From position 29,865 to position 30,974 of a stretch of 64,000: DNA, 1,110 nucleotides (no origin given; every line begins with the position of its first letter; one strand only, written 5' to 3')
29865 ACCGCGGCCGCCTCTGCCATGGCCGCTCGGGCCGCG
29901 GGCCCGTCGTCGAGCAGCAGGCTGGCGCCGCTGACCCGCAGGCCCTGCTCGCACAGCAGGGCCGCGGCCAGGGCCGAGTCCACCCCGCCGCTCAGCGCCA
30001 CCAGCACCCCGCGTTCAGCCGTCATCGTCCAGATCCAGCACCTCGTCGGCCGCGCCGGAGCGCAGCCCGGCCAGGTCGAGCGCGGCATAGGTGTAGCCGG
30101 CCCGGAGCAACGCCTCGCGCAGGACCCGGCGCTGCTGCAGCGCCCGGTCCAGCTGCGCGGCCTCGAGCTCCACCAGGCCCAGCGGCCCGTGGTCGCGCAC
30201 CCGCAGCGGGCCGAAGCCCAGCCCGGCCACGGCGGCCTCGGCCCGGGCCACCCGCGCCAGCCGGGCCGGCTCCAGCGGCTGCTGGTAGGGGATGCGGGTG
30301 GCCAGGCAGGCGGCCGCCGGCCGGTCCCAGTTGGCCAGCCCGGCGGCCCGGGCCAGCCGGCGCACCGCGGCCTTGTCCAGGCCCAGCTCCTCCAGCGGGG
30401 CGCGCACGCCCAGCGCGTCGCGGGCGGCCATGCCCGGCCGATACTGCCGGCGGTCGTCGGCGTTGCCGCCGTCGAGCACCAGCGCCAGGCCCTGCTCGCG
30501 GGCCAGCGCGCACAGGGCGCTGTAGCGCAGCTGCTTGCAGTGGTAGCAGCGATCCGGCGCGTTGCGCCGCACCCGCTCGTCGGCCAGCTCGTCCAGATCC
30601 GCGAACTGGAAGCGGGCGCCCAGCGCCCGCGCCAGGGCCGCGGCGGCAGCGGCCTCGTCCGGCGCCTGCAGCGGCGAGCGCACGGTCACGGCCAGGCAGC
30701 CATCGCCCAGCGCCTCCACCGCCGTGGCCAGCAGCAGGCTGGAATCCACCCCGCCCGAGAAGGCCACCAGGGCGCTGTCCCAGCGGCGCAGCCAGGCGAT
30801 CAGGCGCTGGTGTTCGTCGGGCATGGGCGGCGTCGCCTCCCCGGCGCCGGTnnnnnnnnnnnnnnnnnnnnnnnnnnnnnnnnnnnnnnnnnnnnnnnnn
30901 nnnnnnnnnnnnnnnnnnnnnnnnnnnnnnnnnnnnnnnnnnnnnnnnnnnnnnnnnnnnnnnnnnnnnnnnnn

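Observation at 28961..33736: Sulfur-carrier operon: ThiS/MoaD-like GG protein, DUF4177, Rrf2 regulator, cysK, cysE, LarE-like PP-loop ATPase and mnmA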

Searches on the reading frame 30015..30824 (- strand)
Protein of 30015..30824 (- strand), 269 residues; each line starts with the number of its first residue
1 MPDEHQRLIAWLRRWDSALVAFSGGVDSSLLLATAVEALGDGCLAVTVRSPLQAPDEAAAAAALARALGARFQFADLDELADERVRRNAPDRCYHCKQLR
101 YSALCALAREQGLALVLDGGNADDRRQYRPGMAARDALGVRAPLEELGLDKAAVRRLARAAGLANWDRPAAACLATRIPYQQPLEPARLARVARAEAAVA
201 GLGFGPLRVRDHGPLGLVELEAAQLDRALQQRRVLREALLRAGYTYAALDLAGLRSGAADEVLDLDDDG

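Call 3: search_protein_families(library=pfam, proteins=[window:30015-30824:-], max_evalue=0.01)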
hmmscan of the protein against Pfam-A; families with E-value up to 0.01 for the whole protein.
window:30015-30824:- (269 aa): 5 families
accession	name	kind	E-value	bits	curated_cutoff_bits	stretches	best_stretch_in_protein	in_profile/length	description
PF00733.27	Asn_synthase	-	6.7e-06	26.4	21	1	20-123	22-129/354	Asparagine synthase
PF02540.23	NAD_synthase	-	1.5e-05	24.7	21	1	18-81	21-85/242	NAD synthase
PF01171.26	ATP_bind_3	-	4.2e-05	23.8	27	1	18-125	2-109/182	PP-loop family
PF24167.1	DUF7411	-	0.00011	22.3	28.7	1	18-125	3-108/194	Family of unknown function (DUF7411)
PF06508.19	QueC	-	0.00062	19.8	22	1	18-80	2-63/210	Queuosine biosynthesis protein QueC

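Call 5: search_protein_families(library=ncbifam, proteins=[window:30015-30824:-], max_evalue=0.01)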
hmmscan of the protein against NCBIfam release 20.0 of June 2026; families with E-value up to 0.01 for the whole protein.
window:30015-30824:- (269 aa): 11 families
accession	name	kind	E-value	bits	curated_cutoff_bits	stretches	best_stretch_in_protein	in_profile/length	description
TIGR00268.2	TIGR00268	equivalog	4.7e-84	281.7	150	1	4-259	2-258/259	ATP-dependent sacrificial sulfur transferase LarE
NF010588.0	PRK13981.1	equivalog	6.8e-07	28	479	1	15-80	285-351/546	NAD+ synthase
NF010587.0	PRK13980.1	equivalog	5.2e-06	25.9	255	1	16-86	32-103/267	NAD+ synthase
TIGR02432.1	lysidine_TilS_N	equivalog_domain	6.3e-06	26.3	93.6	1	18-125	2-112/189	tRNA lysidine(34) synthetase TilS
NF002048.0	PRK00876.1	subfamily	0.00043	19.2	313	1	17-75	39-98/330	NAD(+) synthase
TIGR00552.1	nadE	equivalog_domain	0.00067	18.9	63.65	1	17-82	24-91/251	NAD(+) synthase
NF011155.0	PRK14561.1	equivalog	0.00072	19.3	207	1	18-126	3-108/195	hypothetical protein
TIGR00364.1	TIGR00364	equivalog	0.0017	18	150.3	1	18-80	1-62/201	7-cyano-7-deazaguanine synthase QueC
TIGR01536.1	asn_synth_AEB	equivalog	0.0026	16.9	267.1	1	20-123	257-365/517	asparagine synthase (glutamine-hydrolyzing)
TIGR00884.1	guaA_Cterm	equivalog_domain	0.0041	16.5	338.75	1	17-70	18-72/310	glutamine-hydrolyzing GMP synthase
NF001138.1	PRK00143.1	equivalog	0.0078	15.2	284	0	19-83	3-74/345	tRNA 2-thiouridine(34) synthase MnmA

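Call 8: find_encoding_contigs(protein=window:30015-30824:-, flank=10000, max_places=6)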
Protein window:30015-30824:- (269 aa): 1 contig read that carries it; 1 place shown.
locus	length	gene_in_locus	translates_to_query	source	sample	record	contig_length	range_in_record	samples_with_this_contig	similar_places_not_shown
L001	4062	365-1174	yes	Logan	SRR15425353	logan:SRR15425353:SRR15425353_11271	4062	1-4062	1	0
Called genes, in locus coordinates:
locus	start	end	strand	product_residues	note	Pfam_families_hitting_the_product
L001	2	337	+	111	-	?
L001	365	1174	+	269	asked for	PF00733:Asn_synthase (weak), PF02540:NAD_synthase (weak)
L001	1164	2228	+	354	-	PF02540:NAD_synthase (faint), PF03054:tRNA_Me_trans, PF20259:tRNA_Me_trans_M, PF20258:tRNA_Me_trans_C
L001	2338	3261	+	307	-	PF11684:DUF3280 (weak)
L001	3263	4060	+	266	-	?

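Call 22: search_solved_structures(query=window:30015-30824:-, max_evalue=0.001, show_alignments=3)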
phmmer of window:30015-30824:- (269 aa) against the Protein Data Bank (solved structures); distinct sequences matched with E-value up to 0.001: 5.
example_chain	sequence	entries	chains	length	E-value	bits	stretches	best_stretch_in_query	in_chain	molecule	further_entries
6b2o_A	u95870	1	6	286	8.4e-49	169.8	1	7-263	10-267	ATP-utilizing enzyme of the PP-loopsuperfamily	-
5udq_A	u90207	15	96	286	2.9e-48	168.1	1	7-263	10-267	Lactate racemization operon protein LarE | ATP-utilizing enzyme of the PP-loopsuperfamily | Pyridinium-3,5-biscarboxylic acid mononucleotide sulfurtransferase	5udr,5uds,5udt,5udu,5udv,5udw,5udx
8cnz_A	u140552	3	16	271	3.4e-11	46.6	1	16-251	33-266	NAD_synthase domain-containing protein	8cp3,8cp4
3n05_A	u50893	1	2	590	1.9e-05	27.8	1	15-162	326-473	NH(3)-dependent NAD(+) synthetase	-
4f4h_A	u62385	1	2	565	0.00075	22.5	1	16-75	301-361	Glutamine dependent NAD+ synthetase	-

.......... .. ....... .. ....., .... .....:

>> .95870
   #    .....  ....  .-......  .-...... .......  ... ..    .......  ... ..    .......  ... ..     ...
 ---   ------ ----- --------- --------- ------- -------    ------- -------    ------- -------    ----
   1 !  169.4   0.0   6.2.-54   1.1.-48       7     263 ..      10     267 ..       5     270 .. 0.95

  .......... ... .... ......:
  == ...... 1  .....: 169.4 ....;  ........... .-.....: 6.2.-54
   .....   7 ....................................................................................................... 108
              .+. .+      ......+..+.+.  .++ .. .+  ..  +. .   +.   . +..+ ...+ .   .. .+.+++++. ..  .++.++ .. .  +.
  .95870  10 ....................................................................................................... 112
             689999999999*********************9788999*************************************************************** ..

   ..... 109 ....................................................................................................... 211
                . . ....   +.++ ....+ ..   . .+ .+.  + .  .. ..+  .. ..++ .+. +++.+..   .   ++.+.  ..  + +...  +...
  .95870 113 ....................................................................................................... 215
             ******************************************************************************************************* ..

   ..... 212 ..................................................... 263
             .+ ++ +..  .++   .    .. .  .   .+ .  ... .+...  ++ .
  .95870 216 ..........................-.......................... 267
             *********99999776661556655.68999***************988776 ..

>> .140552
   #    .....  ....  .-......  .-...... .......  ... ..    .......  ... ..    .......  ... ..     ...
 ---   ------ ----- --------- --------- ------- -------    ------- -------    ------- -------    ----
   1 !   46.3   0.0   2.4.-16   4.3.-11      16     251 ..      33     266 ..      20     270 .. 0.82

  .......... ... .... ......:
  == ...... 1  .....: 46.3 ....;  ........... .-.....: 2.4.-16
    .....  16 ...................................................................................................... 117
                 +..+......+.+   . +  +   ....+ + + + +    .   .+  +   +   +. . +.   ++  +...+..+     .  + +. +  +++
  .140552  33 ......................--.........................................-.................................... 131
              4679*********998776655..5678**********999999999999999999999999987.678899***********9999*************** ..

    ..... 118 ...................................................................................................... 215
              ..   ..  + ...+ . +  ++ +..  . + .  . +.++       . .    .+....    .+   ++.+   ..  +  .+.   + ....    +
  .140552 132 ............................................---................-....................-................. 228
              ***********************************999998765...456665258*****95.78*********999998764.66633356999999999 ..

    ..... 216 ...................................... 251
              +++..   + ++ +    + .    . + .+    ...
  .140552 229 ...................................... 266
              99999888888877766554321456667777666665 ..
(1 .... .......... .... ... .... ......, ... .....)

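Call 29: find_homologous_proteins(query=window:30015-30824:-, max_evalue=1e-20)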
Query window:30015-30824:- (269 aa): 2819 proteins with E <= 1e-20 among 8000 candidates; the best 120 are listed.
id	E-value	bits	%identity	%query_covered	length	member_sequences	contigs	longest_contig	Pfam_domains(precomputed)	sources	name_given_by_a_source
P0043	3.6e-148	510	92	100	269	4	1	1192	PF00733.28,PF02540.24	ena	-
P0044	2.7e-137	475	88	100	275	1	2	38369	-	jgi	jgi:uncharacterized protein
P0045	2.2e-79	285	55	98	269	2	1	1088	PF00733.28,PF06508.20,PF02540.24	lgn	-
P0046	3.1e-78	281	57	99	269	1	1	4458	PF01171.27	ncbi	-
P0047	2.9e-73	265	51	99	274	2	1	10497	PF00733.28,PF06508.20,PF02540.24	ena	-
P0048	6.1e-73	264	52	97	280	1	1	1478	PF02540.24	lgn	-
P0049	1.6e-72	262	56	97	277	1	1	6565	PF00733.28,PF02540.24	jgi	jgi:uncharacterized protein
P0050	3.4e-72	261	51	98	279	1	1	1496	PF02540.24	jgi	jgi:pyridinium-3,5-biscarboxylic acid mononucleotide sulfurtransferase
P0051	6.7e-72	260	50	97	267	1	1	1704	PF00733.28,PF06508.20,PF01171.27,PF02540.24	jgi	jgi:uncharacterized protein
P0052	1.7e-71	259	58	96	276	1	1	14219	PF00733.28,PF24167.2,PF06508.20,PF02540.24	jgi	jgi:pyridinium-3,5-biscarboxylic acid mononucleotide sulfurtransferase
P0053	1.9e-71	259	56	97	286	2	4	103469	PF00733.28,PF24167.2,PF02540.24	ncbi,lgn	-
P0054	2.0e-71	259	54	98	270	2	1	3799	PF00733.28,PF06508.20,PF02540.24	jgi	jgi:uncharacterized protein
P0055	5.4e-71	257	54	97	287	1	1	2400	PF00733.28,PF02540.24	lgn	-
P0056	2.3e-69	252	54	98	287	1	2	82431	PF00733.28,PF02540.24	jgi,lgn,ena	-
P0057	2.6e-69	252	54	97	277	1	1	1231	PF00733.28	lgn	-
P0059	5.8e-69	251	59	96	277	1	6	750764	PF00733.28,PF24167.2,PF06508.20,PF02540.24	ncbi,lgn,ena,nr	ncbi:MAG TPA: ATP-dependent sacrificial sulfur transferase LarE [Myxococcota bacterium]|nr:ATP-depen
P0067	1.0e-67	247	52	98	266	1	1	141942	PF00733.28,PF06508.20,PF02540.24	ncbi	-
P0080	1.0e-66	243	49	96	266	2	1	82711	PF00733.28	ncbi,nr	ncbi:MAG: ATP-dependent sacrificial sulfur transferase LarE [Bradymonadales bacterium]|nr:ATP-depend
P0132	9.3e-62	227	51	95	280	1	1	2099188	PF00733.28,PF02540.24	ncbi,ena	-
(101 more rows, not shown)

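Call 30: find_encoding_contigs(protein=P0059, flank=8000, max_places=2)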
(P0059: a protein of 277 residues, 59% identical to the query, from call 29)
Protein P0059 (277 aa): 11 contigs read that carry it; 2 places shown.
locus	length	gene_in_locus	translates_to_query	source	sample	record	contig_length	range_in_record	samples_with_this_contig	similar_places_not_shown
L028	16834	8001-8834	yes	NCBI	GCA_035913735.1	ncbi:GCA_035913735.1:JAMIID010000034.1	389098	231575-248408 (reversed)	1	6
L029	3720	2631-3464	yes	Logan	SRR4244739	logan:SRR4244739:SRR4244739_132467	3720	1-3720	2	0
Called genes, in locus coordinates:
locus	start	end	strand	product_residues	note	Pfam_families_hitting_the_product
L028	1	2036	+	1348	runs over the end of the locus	-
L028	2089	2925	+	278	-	PF00691:OmpA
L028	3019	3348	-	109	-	PF04945:YHS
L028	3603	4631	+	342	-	PF13493:DUF4118, PF00512:HisKA, PF02518:HATPase_c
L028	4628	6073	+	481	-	PF00072:Response_reg, PF00158:Sigma54_activat, PF01078:Mg_chelatase (faint), PF14532:Sigma54_activ_2, PF07728:AAA_5, PF25601:AAA_lid_14, PF02954:HTH_8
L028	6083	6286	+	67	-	PF00403:HMA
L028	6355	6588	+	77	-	-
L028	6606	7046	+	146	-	PF02082:Rrf2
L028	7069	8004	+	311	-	PF00132:Hexapep (weak)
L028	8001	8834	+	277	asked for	PF00733:Asn_synthase (weak), PF02540:NAD_synthase, PF06508:QueC (weak), PF24167:DUF7411 (weak)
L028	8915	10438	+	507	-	PF00221:Lyase_aromatic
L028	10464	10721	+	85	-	PF00462:Glutaredoxin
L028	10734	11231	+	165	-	PF02943:FeThRed_B, PF21349:RUBY_RBDX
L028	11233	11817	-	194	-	PF13689:DUF4154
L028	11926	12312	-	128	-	PF00072:Response_reg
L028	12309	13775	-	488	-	PF01739:CheR, PF08242:Methyltransf_12 (faint), PF13649:Methyltransf_25 (faint), PF07719:TPR_2 (faint), PF13432:TPR_16 (weak)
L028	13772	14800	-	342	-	PF00072:Response_reg, PF01339:CheB_methylest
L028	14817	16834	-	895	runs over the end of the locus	-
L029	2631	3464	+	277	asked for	PF00733:Asn_synthase (weak), PF02540:NAD_synthase, PF06508:QueC (weak), PF24167:DUF7411 (weak)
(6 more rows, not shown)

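Call 31: find_encoding_contigs(protein=P0053, flank=8000, max_places=2)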
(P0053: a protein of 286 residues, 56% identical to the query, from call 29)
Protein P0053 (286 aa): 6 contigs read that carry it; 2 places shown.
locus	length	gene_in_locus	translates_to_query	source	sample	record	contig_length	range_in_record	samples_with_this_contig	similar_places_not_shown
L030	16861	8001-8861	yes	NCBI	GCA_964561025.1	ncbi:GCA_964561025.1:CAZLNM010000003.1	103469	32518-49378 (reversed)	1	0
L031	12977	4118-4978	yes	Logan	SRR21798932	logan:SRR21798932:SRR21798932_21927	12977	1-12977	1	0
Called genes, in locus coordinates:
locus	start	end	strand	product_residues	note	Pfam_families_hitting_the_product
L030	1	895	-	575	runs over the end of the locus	PF01979:Amidohydro_1, PF07969:Amidohydro_3 (weak), PF13382:Adenine_deam_C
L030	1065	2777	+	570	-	PF04055:Radical_SAM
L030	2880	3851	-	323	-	PF03009:GDPD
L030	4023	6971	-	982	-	-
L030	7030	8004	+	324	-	PF00291:PALP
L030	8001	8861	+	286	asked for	PF02540:NAD_synthase (weak), PF00733:Asn_synthase (weak), PF24167:DUF7411 (weak)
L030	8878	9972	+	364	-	PF03054:tRNA_Me_trans, PF20259:tRNA_Me_trans_M, PF20258:tRNA_Me_trans_C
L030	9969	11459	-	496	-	PF01595:CNNM, PF00571:CBS (weak), PF00359:PTS_EIIA_2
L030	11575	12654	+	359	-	-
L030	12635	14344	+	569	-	PF13418:Beta-prop_TYW4 (faint), PF13415:Beta-prop_FBX42 (weak)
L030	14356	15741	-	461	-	-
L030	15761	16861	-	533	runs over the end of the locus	PF00069:Pkinase, PF07714:PK_Tyr_Ser-Thr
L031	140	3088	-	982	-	-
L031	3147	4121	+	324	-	PF00291:PALP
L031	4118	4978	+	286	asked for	PF02540:NAD_synthase (weak), PF00733:Asn_synthase (weak), PF24167:DUF7411 (weak)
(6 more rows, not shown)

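Call 58: search_protein_families(library=pfam, proteins=[L028:6083-6286:+], max_evalue=0.01)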
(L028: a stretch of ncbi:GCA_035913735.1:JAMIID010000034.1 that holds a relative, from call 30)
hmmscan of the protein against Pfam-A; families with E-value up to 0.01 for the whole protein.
L028:6083-6286:+ (67 aa): 1 family
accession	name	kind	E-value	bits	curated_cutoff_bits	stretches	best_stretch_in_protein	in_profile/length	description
PF00403.32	HMA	-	4.6e-18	65.8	24.8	1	4-62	1-61/62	Heavy-metal-associated domain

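Call 65: find_encoding_contigs(protein=P0056, flank=7000, max_places=1)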
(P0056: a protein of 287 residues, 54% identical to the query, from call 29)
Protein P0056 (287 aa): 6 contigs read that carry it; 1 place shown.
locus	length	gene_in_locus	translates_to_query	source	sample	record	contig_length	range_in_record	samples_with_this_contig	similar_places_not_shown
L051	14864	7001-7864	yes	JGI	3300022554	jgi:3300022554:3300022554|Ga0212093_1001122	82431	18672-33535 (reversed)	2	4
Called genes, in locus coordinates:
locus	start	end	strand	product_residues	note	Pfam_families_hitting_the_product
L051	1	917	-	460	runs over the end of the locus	PF03349:Toluene_X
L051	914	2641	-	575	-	PF01979:Amidohydro_1, PF07969:Amidohydro_3 (faint), PF13382:Adenine_deam_C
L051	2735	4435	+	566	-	PF04055:Radical_SAM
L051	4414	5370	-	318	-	PF03009:GDPD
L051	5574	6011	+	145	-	PF02082:Rrf2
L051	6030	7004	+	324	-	PF00291:PALP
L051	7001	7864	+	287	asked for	PF02540:NAD_synthase (faint), PF00733:Asn_synthase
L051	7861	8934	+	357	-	PF00733:Asn_synthase (weak), PF03054:tRNA_Me_trans, PF20259:tRNA_Me_trans_M, PF20258:tRNA_Me_trans_C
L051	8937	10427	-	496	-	PF01595:CNNM, PF00571:CBS (weak), PF00359:PTS_EIIA_2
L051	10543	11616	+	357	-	-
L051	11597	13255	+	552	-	PF13415:Beta-prop_FBX42 (faint), PF01344:Kelch_1 (faint), PF07646:Kelch_2 (faint), PF13418:Beta-prop_TYW4 (faint)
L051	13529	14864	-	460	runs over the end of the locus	-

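Call 66: find_encoding_contigs(protein=P0067, flank=7000, max_places=1)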
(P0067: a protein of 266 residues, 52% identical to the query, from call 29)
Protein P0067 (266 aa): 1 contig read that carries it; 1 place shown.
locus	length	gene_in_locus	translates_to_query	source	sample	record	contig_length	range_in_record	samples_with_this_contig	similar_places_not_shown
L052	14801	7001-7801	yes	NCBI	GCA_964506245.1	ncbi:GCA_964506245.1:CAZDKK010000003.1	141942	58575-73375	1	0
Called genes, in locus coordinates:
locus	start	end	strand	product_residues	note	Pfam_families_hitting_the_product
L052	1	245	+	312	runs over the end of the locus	PF08668:HDOD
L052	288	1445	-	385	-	PF00266:Aminotran_5, PF00155:Aminotran_1_2 (weak), PF01041:DegT_DnrJ_EryC1, PF01053:Cys_Met_Meta_PP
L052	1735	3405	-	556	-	PF01839:FG-GAP (faint), PF13517:FG-GAP_3, PF13860:FlgD_ig (weak)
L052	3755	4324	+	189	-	-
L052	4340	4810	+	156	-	-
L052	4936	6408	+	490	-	PF00282:Pyridoxal_deC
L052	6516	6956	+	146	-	PF02082:Rrf2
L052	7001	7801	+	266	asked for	PF00733:Asn_synthase, PF02540:NAD_synthase, PF06508:QueC (weak)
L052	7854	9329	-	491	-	PF19494:DUF6029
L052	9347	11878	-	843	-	PF06764:DUF1223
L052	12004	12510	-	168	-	PF00578:AhpC-TSA, PF08534:Redoxin, PF00085:Thioredoxin (faint), PF13098:Thioredoxin_2 (weak), PF13905:Thioredoxin_8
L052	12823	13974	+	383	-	PF01916:DS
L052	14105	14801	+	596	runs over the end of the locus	PF04055:Radical_SAM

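Call 67: find_encoding_contigs(protein=P0080, flank=7000, max_places=1)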
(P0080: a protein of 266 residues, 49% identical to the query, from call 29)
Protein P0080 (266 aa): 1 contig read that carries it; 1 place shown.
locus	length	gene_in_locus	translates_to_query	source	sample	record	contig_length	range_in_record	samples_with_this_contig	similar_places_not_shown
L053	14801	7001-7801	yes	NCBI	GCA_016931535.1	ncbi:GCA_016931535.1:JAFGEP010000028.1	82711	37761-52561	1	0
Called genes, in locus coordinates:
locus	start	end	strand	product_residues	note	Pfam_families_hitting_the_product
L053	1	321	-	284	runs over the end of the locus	-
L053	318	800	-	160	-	PF04542:Sigma70_r2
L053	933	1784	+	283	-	PF01261:AP_endonuc_2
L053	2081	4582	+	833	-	PF02515:CoA_transf_3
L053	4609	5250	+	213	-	PF03352:Adenine_glyco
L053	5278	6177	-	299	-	PF08902:DUF1848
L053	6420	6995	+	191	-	PF13489:Methyltransf_23, PF01209:Ubie_methyltran, PF01135:PCMT, PF13847:Methyltransf_31, PF08241:Methyltransf_11, PF08242:Methyltransf_12, PF13649:Methyltransf_25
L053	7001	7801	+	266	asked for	PF00733:Asn_synthase (weak)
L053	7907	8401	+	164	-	PF24828:DUF7713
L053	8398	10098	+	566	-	PF00512:HisKA, PF02518:HATPase_c, PF13581:HATPase_c_2 (weak)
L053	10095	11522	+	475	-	PF00072:Response_reg, PF00158:Sigma54_activat, PF14532:Sigma54_activ_2, PF07728:AAA_5 (weak), PF25601:AAA_lid_14, PF02954:HTH_8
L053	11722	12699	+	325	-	-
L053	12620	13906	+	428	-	-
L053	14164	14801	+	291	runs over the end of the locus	PF00582:Usp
